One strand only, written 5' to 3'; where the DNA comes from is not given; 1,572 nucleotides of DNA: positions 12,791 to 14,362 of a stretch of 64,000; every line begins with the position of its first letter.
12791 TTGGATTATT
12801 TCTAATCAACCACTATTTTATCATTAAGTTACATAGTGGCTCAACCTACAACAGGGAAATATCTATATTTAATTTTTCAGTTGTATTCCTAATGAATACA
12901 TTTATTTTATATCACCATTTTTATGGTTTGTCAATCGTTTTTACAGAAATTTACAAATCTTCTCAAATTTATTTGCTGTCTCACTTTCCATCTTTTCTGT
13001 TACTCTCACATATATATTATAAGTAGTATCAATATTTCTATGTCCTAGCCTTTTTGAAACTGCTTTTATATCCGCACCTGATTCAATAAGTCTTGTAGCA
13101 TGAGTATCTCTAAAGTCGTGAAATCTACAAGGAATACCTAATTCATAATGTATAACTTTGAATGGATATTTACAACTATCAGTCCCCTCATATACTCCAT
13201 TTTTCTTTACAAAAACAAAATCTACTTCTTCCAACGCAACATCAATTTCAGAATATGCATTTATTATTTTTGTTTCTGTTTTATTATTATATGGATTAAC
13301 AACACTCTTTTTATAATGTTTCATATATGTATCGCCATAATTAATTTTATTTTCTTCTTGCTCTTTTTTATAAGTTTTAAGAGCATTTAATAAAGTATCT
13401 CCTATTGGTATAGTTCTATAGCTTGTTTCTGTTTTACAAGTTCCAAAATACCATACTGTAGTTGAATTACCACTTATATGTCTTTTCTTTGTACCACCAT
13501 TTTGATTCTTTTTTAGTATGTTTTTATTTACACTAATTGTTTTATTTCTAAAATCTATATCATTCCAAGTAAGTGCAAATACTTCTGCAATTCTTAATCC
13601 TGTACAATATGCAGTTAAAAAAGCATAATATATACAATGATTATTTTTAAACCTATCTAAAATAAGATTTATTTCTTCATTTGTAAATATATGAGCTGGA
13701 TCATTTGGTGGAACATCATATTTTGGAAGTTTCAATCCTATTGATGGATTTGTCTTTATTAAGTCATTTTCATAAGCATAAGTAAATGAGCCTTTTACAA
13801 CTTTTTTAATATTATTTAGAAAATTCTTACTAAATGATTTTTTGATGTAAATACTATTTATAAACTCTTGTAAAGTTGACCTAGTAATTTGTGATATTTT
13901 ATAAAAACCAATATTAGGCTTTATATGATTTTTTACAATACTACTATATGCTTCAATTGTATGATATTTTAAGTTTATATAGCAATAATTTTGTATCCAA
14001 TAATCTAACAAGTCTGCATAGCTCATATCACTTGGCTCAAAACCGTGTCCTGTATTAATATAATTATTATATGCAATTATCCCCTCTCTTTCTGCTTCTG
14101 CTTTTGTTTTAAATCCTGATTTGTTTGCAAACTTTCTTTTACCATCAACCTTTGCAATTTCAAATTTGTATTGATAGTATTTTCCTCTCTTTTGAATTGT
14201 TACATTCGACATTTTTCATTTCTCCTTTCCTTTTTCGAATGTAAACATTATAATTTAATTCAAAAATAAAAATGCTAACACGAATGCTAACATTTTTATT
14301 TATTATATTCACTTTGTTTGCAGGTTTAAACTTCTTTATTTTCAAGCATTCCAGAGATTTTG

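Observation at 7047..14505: Genomic island integrated into the 3' end of secA, with the SecA zinc-finger tail duplicated at both ends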

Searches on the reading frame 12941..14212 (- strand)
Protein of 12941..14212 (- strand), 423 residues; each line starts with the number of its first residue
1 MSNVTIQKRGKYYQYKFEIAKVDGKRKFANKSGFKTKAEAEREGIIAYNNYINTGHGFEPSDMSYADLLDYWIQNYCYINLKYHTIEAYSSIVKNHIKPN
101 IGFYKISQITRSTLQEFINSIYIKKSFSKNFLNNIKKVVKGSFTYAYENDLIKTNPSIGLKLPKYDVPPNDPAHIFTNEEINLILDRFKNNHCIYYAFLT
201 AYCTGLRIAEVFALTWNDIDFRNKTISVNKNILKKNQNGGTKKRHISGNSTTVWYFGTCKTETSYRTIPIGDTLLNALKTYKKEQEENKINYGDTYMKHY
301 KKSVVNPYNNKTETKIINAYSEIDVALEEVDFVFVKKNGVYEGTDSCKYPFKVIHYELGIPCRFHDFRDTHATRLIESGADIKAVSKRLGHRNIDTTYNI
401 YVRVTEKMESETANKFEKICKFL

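Call 6: search_protein_families(library=pfam, proteins=[window:12941-14212:-], max_evalue=0.01)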
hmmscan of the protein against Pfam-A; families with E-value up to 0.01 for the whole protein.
window:12941-14212:- (423 aa): 4 families
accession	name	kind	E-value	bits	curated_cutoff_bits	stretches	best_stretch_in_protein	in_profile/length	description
PF00589.27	Phage_integrase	-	3.6e-28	98.9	27.1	1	176-406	3-170/172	Phage integrase family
PF14659.12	Phage_int_SAM_3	-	2.3e-14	53.8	22.6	1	66-121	3-57/58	Phage integrase, N-terminal SAM-like domain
PF22572.2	GPR158_179_EC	-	0.0027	18.7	28.1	1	289-349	11-69/96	GPR158/179 extracellular domain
PF14657.12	Arm-DNA-bind_4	-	0.0092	16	22.3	1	13-42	2-33/47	Arm DNA-binding domain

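Call 11: find_homologous_proteins(query=window:12941-14212:-, max_evalue=1e-20)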
Query window:12941-14212:- (423 aa): 1601 proteins with E <= 1e-20 among 5200 candidates; the best 120 are listed.
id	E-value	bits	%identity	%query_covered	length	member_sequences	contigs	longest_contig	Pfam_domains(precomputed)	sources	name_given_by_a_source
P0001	2.3e-273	924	95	100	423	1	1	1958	PF14659.13,PF00589.28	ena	-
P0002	7.5e-271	916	95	100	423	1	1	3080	PF14659.13,PF00589.28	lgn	-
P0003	1.2e-268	909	94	100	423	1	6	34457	PF14659.13,PF00589.28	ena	-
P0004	1.9e-268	908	94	100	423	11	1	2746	PF14659.13,PF00589.28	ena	-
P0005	3.0e-266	901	93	100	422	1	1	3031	PF14659.13,PF00589.28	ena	-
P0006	5.4e-264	893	92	100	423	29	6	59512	PF14659.13,PF00589.28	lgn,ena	-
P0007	5.1e-254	861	88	100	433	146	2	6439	PF14659.13,PF00589.28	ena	-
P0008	4.0e-253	858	87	100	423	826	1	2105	PF14659.13,PF00589.28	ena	-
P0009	5.4e-253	857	86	100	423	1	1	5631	PF14659.13,PF00589.28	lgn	-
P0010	7.0e-253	857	87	100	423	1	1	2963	PF14659.13,PF00589.28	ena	-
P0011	1.4e-252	856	87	100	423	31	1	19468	PF14659.13,PF00589.28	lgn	-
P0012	1.5e-252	856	86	100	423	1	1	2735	PF14659.13,PF00589.28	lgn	-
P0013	8.6e-252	853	86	100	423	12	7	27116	PF14659.13,PF00589.28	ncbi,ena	-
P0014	1.1e-251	853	86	100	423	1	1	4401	PF14659.13,PF00589.28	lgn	-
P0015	1.1e-251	853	86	100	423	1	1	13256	PF14659.13,PF00589.28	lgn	-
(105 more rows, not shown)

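Call 14: find_related_loci(query=A1, collection=genome_contigs, flank=10000)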
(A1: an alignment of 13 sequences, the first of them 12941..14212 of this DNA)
Query A1 (423 aa) in genome_contigs; peptide patterns used: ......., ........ (x = any residue, [..] = any of these).
183 stretches matched a pattern; 95 encode a relative of the query (tblastn E <= 1e-3); the best 80 are kept; 78 distinct loci.
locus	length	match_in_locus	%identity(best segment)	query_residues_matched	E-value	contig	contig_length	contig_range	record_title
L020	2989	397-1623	95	1-409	0e+0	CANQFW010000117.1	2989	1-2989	MAG: uncultured Clostridia bacterium isolate Lapin-003-2__bin40 genome assembly, contig: Lapin-003-2__NODE_27254_length_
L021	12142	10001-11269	87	1-423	0e+0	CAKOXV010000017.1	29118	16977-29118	MAG: uncultured Clostridia bacterium isolate REFINED_METABAT215_TOP10_CONTIGS_1500_ASSEMBLY_K77_MERGED__Hadza_MoBio_hadz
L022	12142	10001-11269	86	1-423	0e+0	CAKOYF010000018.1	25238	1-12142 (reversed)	MAG: uncultured Clostridia bacterium isolate REFINED_METABAT215_TOP10_CONTIGS_1500_ASSEMBLY_K77_MERGED__Hadza_MoBio_hadz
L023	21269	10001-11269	87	1-423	0e+0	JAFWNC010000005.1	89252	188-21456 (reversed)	MAG: Clostridia bacterium isolate RGIG5890 Sheep_Jejunum-4__c525, whole genome shotgun sequence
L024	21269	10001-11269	87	1-423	0e+0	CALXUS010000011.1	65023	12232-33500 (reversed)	MAG: uncultured Clostridia bacterium isolate BRZ_IL__bin4 genome assembly, contig: BRZ_IL__NODE_477_length_65023_cov_10.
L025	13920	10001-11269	86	1-423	0e+0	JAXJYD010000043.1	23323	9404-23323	MAG: Clostridia bacterium isolate DOME_MAG_7553 7553_C0502_k141_265519, whole genome shotgun sequence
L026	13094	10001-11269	86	1-423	0e+0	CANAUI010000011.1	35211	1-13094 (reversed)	MAG TPA_asm: uncultured Clostridium sp. isolate SRR16350250_bin.1_metawrap_v1.3_MAG genome assembly, contig: NODE.165_le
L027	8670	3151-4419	85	1-423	0e+0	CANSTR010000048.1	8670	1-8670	MAG TPA_asm: uncultured Clostridia bacterium isolate SRR15730559_bin.57_metawrap_v1.3_MAG genome assembly, contig: NODE.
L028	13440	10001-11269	86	1-423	0e+0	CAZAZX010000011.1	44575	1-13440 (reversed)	MAG TPA_asm: uncultured Lachnospiraceae bacterium isolate binchicken_co353_143 genome assembly, contig: NODE_1200_length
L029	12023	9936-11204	85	1-423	0e+0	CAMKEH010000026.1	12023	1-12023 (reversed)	MAG: uncultured Clostridium sp. isolate SRR12081292_bin.111_metaWRAP_v1.3_MAG genome assembly, contig: ERZ12289771.9428,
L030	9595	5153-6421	85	1-423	0e+0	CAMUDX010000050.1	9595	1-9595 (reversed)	MAG TPA_asm: uncultured Clostridium sp. isolate SRR14038234_bin.35_metawrap_v1.3_MAG genome assembly, contig: NODE.8957_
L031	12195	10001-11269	85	1-423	0e+0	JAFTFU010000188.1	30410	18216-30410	MAG: Clostridia bacterium isolate RGIG3779 Roe_deer_Abomasum-4__c163486, whole genome shotgun sequence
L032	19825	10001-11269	85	1-423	0e+0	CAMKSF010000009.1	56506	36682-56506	MAG: uncultured Clostridia bacterium isolate SRR12081303_bin.84_metaWRAP_v1.3_MAG genome assembly, contig: ERZ12289767.7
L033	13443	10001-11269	85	1-423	0e+0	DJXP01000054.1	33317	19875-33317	MAG TPA_asm: Clostridiales bacterium UBA7001 UBA7001_contig_20480, whole genome shotgun sequence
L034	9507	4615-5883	84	1-423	0e+0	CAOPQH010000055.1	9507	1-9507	MAG TPA_asm: uncultured Clostridia bacterium isolate MGBC125722 genome assembly, contig: MGBC125722.55, whole genome sho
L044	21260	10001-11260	78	4-423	0e+0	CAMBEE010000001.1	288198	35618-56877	MAG: uncultured Clostridium sp. isolate SRR17382094_bin.19_metaWRAP_v1.3_MAG genome assembly, contig: ERZ10544646.6, who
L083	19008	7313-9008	84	1-420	0e+0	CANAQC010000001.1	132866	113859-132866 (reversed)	MAG TPA_asm: uncultured Clostridium sp. isolate SRR16350206_bin.8_metawrap_v1.3_MAG genome assembly, contig: NODE.13_len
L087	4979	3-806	90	156-423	1e-169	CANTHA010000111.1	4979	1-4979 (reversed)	MAG TPA_asm: uncultured Clostridium sp. isolate SRR13921778_bin.59_metawrap_v1.3_MAG genome assembly, contig: NODE.20956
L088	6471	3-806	90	156-423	1e-166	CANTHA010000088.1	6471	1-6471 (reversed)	MAG TPA_asm: uncultured Clostridium sp. isolate SRR13921778_bin.59_metawrap_v1.3_MAG genome assembly, contig: NODE.14367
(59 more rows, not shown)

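Call 29: search_protein_families(library=padloc, proteins=[window:12941-14212:-], max_evalue=0.01)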
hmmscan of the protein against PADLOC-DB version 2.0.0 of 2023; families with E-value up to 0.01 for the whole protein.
window:12941-14212:- (423 aa): 0 families

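Call 35: search_protein_families(library=pfam, proteins=[L088:1434-2519:+, L088:2806-3804:+, L087:979-1506:+, L020:1865-2548:+, L044:11278-11565:+, L023:11285-11674:+, L083:11262-11891:+, L083:9193-9606:+], max_evalue=0.001)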
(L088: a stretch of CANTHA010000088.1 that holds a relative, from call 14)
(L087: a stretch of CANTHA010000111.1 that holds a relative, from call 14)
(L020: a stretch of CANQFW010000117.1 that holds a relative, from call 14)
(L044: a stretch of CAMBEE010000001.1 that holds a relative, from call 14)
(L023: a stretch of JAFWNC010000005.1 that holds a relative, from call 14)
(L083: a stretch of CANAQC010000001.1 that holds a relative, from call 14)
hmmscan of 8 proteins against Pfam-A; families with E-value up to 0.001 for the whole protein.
L088:1434-2519:+ (361 aa): 3 families
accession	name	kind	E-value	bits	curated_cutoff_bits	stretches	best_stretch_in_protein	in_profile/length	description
PF13481.12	AAA_25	-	2.1e-25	90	27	1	28-184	21-194/195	AAA domain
PF03796.21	DnaB_C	-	7e-09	35.9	27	0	116-184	114-182/255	DnaB-like helicase C terminal domain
PF13401.12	AAA_22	-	0.00095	19.9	27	0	42-177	8-121/130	AAA domain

L088:2806-3804:+ (332 aa): 2 families
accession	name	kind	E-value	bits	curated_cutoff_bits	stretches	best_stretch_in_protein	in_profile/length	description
PF01076.25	Mob_Pre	-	1.6e-55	188.4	25.5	1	2-191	1-191/196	Plasmid recombination enzyme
PF03432.20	Relaxase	-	0.00031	21.5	24.6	1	98-149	60-112/132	MobA/VirD2-like, nuclease domain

L087:979-1506:+ (175 aa): 1 family
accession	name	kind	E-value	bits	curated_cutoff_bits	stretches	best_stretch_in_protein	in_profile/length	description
PF13958.12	ToxN_toxin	-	3e-37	128.7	25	1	1-170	1-159/159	Toxin ToxN, type III toxin-antitoxin system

L020:1865-2548:+ (227 aa): 1 family
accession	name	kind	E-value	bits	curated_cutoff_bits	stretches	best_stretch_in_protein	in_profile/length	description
PF03575.23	Peptidase_S51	-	5.8e-17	62.5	23.9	1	23-204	17-202/206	Peptidase family S51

L044:11278-11565:+ (95 aa): 0 families

L023:11285-11674:+ (129 aa): 1 family
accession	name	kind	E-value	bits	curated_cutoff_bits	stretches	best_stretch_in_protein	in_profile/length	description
PF14198.11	TnpV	-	2.8e-38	130.7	27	1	17-127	1-111/111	Transposon-encoded protein TnpV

L083:11262-11891:+ (209 aa): 0 families

L083:9193-9606:+ (137 aa): 0 families

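Call 53: search_protein_families(library=ncbifam, proteins=[window:12941-14212:-, L088:1434-2519:+, L088:2806-3804:+], max_evalue=0.001)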
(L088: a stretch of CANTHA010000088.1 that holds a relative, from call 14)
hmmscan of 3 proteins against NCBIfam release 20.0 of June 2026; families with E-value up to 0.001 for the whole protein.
window:12941-14212:- (423 aa): 10 families
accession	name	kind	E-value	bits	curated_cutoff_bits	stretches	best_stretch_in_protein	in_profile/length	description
NF040815.2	recomb_XerA_Arch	equivalog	1.3e-23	83.9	220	2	80-231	11-151/263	site-specific tyrosine recombinase/integron integrase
TIGR02225.1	recomb_XerD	equivalog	1.6e-21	76.9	329.6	2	81-253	13-158/290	site-specific tyrosine recombinase XerD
TIGR02224.1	recomb_XerC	equivalog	1.3e-20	74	335.15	2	313-407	192-280/295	tyrosine recombinase XerC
TIGR02249.1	integrase_gron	subfamily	6.3e-20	71.8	265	2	82-236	15-160/315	integron integrase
NF001399.0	PRK00283.1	subfamily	2.6e-17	63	279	2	84-228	25-170/300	tyrosine recombinase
NF002331.0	PRK01287.1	subfamily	1.2e-14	54.1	371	2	67-230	28-200/365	site-specific tyrosine recombinase XerC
NF011946.0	PRK15417.1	equivalog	1.3e-09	37.7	435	1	338-407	250-318/337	integron integrase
NF003462.0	PRK05084.1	equivalog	3.9e-09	35.7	267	1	359-417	300-357/360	tyrosine recombinase XerS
NF007371.0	PRK09871.1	subfamily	9.3e-06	25.3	222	0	362-398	131-169/198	tyrosine-type DNA invertase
NF007370.0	PRK09870.1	subfamily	0.00031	20.4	221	0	175-235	12-73/200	tyrosine-type DNA invertase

L088:1434-2519:+ (361 aa): 4 families
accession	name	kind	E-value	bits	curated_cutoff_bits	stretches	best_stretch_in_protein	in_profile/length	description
TIGR00416.1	sms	equivalog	5.3e-06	25.4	403.05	1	35-183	90-224/454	DNA repair protein RadA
TIGR00665.1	DnaB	equivalog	1.6e-05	23.9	385.25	0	40-130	196-275/435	replicative DNA helicase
TIGR02237.1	recomb_radB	equivalog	0.00079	19.4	172.4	0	100-220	65-188/210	DNA repair and recombination protein RadB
TIGR03600.1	phage_DnaB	exception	0.00092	18.3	498.65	0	125-183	298-356/421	phage replicative helicase, DnaB family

L088:2806-3804:+ (332 aa): 1 family
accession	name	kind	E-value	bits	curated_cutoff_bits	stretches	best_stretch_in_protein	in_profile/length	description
NF041497.1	MobV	equivalog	2.6e-50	171.1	100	1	2-186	1-185/187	MobV family relaxase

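Call 54: search_protein_families(library=phrogs, proteins=[window:12941-14212:-, L088:1434-2519:+, L088:2806-3804:+], max_evalue=0.00001)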
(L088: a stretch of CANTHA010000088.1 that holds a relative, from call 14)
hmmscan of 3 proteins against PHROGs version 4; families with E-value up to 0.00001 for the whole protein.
window:12941-14212:- (423 aa): 6 families
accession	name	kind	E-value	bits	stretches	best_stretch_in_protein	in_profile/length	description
phrog_1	-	integration and excision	1.2e-72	247.1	1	7-419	118-450/611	integrase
phrog_216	-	integration and excision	6.2e-37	128.3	1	134-418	17-238/301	integrase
phrog_26960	-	unknown function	1.6e-26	94.3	1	5-140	10-144/146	-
phrog_7685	-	integration and excision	9.2e-22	78.7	1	311-420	131-239/240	integrase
phrog_23783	-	integration and excision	1.7e-12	48.6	1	11-150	13-146/162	integrase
phrog_25190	-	integration and excision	6.9e-07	30.6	1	346-419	30-101/109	integrase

L088:1434-2519:+ (361 aa): 10 families
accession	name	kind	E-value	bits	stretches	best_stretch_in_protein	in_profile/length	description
phrog_3123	-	unknown function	1.3e-21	77.8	2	122-232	448-561/583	-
phrog_6357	-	unknown function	4.4e-21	76.5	1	28-289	19-268/321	-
phrog_1284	-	unknown function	1.2e-15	58.7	1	27-186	22-190/306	-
phrog_239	-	DNA, RNA and nucleotide metabolism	9.3e-15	55.6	1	41-244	360-579/801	DNA primase/helicase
phrog_906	-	DNA, RNA and nucleotide metabolism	6e-13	49.4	1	26-216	513-704/872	DNA polymerase/primase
phrog_19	-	DNA, RNA and nucleotide metabolism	4.7e-11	43.2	1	42-186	356-512/621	DnaB-like replicative helicase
phrog_243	-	DNA, RNA and nucleotide metabolism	5.2e-11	43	0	129-200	139-210/273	DnaB-like replicative helicase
phrog_2597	-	DNA, RNA and nucleotide metabolism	1.9e-08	34.3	1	30-194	357-530/747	DNA primase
phrog_5482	-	unknown function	8e-07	29.1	0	128-204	156-236/341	-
phrog_13004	-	unknown function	9.3e-06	25.7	1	38-210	132-322/363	-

L088:2806-3804:+ (332 aa): 0 families

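Call 61: find_related_loci(query=A1, collection=viral_contigs, flank=10000)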
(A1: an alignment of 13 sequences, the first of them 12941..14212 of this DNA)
Query A1 (423 aa) in viral_contigs; peptide patterns used: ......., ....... (x = any residue, [..] = any of these).
73 stretches matched a pattern; 1 encode a relative of the query (tblastn E <= 1e-3); 1 distinct loci.
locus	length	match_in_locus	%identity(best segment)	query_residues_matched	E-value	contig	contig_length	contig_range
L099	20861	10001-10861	27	91-414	2e-16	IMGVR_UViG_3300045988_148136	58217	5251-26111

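Call 62: search_dna_similar(query=window:12941-14212:-, collection=phages, mode=protein, max_rows=10)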
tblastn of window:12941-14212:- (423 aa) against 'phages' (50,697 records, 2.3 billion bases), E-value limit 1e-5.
Records with a match: 1673; places in all: 1682; records where one place covers at least 80% of the query: 1323.
Best place of each record, by identity: <60% 1673.
By first word of the organism name: Streptococcus 542; Staphylococcus 240; Mycobacterium 177; Paenibacillus 87; Bacteriophage 76; Lactobacillus 63; Escherichia 61; Gordonia 39; Lactococcus 38; Listeria 37; and 60 more.
By host as written in the record: - 198; Mycobacterium smegmatis mc2 155 121; Staphylococcus aureus 72; Paenibacillus larvae 38; Gordonia terrae 3612 25; Helicobacter pylori 24; Mycobacterium smegmatis mc#155 24; Listeria monocytogenes 22; and 739 more.
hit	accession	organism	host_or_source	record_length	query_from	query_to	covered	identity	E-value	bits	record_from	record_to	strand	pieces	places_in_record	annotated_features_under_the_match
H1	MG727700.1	Paenibacillus phage Tadhana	Paenibacillus larvae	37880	6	419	98%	35.6%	5e-62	222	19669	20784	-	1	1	integrase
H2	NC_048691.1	Paenibacillus phage Tadhana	Paenibacillus larvae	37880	6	419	98%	35.6%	5e-62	222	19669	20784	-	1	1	integrase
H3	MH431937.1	Paenibacillus phage Lucielle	Paenibacillus larvae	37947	6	419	98%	35.6%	5e-62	222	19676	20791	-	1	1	site-specific integrase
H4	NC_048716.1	Paenibacillus phage Lucielle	Paenibacillus larvae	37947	6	419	98%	35.6%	5e-62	222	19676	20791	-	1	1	integrase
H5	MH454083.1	Paenibacillus phage Saudage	Paenibacillus larvae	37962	6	419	98%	35.6%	5e-62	222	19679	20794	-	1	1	site-specific integrase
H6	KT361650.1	Paenibacillus phage Willow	Paenibacillus larvae NRRL 2605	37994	6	419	98%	35.6%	5e-62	222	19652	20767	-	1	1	integrase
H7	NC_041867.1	Paenibacillus phage Willow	Paenibacillus larvae NRRL 2605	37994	6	419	98%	35.6%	5e-62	222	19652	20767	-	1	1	integrase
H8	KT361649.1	Paenibacillus phage Fern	Paenibacillus larvae NRRL 2605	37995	6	419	98%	35.6%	5e-62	222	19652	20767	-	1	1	integrase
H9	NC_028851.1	Paenibacillus phage Fern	Paenibacillus larvae NRRL 2605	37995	6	419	98%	35.6%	5e-62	222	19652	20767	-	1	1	integrase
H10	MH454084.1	Paenibacillus phage Toothless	Paenibacillus larvae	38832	6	419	98%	35.6%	5e-62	222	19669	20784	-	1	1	site-specific integrase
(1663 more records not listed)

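Call 63: search_dna_similar(query=L088:2806-3804:+, collection=plasmids, mode=protein, max_rows=8)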
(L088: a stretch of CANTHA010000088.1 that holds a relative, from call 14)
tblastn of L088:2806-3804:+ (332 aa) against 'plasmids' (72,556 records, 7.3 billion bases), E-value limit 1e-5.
Records with a match: 2308; places in all: 2533; records where one place covers at least 80% of the query: 34.
Best place of each record, by identity: <60% 2308.
By first word of the organism name: Staphylococcus 670; Enterococcus 457; Bacillus 267; Escherichia 142; Leuconostoc 74; Klebsiella 46; Streptococcus 41; Priestia 37; Salmonella 34; Nostoc 30; and 103 more.
By predicted mobility (MOB-suite, as given by PLSDB): mobilizable 1904; non-mobilizable 269; conjugative 135.
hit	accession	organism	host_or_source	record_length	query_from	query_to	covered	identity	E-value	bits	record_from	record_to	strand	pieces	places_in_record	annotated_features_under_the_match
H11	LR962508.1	Enterococcus faecalis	-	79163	2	271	81%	55.2%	3e-99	327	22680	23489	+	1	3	none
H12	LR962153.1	Enterococcus faecalis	-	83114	2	271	81%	55.2%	3e-99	327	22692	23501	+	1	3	none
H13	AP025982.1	Campylobacter jejuni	Homo sapiens,feces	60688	4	264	79%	44.4%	1e-68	239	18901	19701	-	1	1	hypothetical protein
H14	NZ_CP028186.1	Campylobacter jejuni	-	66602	4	264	79%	44.4%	1e-68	239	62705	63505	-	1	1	mobV: MobV family relaxase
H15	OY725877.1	Subdoligranulum variabile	-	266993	4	254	76%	44.2%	8e-66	231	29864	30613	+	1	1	none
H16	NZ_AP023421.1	Pusillibacter faecalis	Homo sapiens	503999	4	254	76%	43.2%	2e-31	241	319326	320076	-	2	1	none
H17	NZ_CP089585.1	Enterococcus faecalis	Swine,cell culture,feces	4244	2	283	85%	32.6%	6e-29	124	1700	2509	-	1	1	mobV: MobV family relaxase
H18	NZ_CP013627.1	Staphylococcus aureus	Homo sapiens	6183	2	283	85%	32.6%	7e-29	124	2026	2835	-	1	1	mobV: MobV family relaxase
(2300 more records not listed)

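Call 64: search_dna_similar(query=window:12941-14212:-, collection=plasmids, mode=protein, max_rows=8)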
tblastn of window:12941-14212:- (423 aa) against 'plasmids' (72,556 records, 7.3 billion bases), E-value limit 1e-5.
Records with a match: 448; places in all: 520; records where one place covers at least 80% of the query: 189.
Best place of each record, by identity: <60% 448.
By first word of the organism name: Enterococcus 227; Bacillus 54; Ligilactobacillus 25; Clostridioides 12; Lactiplantibacillus 11; Staphylococcus 10; Streptomyces 10; Lacticaseibacillus 7; Escherichia 7; Rhodococcus 6; and 37 more.
By predicted mobility (MOB-suite, as given by PLSDB): non-mobilizable 251; conjugative 148; mobilizable 49.
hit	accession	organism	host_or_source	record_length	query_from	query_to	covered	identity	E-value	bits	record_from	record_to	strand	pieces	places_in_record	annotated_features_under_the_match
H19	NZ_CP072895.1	Enterococcus faecium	-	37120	6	421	98%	34.1%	8e-60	217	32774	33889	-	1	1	site-specific integrase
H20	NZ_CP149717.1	Clostridioides difficile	-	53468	6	421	98%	33.0%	2e-54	201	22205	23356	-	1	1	site-specific integrase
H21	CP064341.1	Lactococcus lactis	Channa argus (snakehead fish),cell ...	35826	1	421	100%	28.7%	2e-22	107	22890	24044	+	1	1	record has no annotation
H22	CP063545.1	Enterococcus faecium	Homo sapiens,rectal swab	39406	8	415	96%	29.5%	7e-27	120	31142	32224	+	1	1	site-specific integrase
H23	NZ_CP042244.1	Crassaminicella thermophila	cell culture,hydrothermal vent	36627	6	423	99%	28.6%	1e-26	120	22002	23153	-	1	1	tyrosine-type recombinase/integrase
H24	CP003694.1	Bacillus thuringiensis MC28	-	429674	5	420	98%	28.6%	2e-31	134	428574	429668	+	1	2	DNA integration/recombination/inversion protein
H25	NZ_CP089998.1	Cytobacillus spongiae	sponge,Pure culture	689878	1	418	99%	28.1%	6e-31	133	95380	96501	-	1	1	site-specific integrase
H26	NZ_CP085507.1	Bacillus cereus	soil sample,soil from tomato plant roots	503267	5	420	98%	28.1%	1e-29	129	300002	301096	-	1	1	site-specific integrase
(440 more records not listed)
